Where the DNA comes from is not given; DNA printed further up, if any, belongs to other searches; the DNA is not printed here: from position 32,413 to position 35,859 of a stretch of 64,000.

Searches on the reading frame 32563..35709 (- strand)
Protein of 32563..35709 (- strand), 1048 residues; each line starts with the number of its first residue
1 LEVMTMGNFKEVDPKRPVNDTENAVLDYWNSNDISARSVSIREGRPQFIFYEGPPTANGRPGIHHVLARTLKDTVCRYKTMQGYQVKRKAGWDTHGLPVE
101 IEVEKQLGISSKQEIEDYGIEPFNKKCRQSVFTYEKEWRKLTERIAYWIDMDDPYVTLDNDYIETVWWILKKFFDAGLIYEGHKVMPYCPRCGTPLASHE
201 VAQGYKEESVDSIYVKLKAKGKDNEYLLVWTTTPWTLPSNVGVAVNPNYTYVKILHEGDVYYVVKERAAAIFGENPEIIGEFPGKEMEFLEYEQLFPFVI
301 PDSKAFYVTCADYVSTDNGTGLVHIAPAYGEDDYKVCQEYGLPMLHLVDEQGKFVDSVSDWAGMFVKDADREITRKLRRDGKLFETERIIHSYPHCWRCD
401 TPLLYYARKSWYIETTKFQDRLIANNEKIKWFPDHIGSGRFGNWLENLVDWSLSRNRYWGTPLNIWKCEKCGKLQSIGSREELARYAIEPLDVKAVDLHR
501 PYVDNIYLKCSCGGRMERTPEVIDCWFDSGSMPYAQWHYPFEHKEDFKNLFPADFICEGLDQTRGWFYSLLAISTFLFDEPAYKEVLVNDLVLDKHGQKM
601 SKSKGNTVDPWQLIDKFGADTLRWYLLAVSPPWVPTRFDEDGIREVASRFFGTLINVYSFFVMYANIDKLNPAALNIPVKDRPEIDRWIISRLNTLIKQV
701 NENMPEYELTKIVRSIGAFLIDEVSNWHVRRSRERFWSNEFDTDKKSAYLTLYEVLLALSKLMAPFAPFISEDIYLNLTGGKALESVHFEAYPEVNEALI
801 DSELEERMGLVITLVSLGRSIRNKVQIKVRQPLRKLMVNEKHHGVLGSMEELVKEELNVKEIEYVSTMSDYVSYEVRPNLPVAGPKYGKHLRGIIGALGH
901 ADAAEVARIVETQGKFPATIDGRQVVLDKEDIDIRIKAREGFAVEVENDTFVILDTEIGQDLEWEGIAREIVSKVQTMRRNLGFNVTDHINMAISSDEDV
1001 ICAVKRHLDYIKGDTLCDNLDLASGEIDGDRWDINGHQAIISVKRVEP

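Call 29: search_protein_families(library=pfam, proteins=[window:32563-35709:-], max_evalue=0.00001)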
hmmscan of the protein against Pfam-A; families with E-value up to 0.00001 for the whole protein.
window:32563-35709:- (1048 aa): 4 families
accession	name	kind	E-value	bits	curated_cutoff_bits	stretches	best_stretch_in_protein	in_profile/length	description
PF00133.28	tRNA-synt_1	-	3.3e-128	428.4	22.7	1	25-630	2-405/414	tRNA synthetases class I (I, L, M and V)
PF19302.4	DUF5915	-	4.4e-50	170.4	27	1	850-1046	1-195/195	Domain of unknown function (DUF5915)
PF08264.19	Anticodon_1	-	8.5e-35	120.2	25.1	1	686-835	1-146/148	Anticodon-binding domain of tRNA ligase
PF09334.17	tRNA-synt_1g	-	1.1e-18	67.6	20.1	1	593-648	321-377/391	tRNA synthetases class I (M)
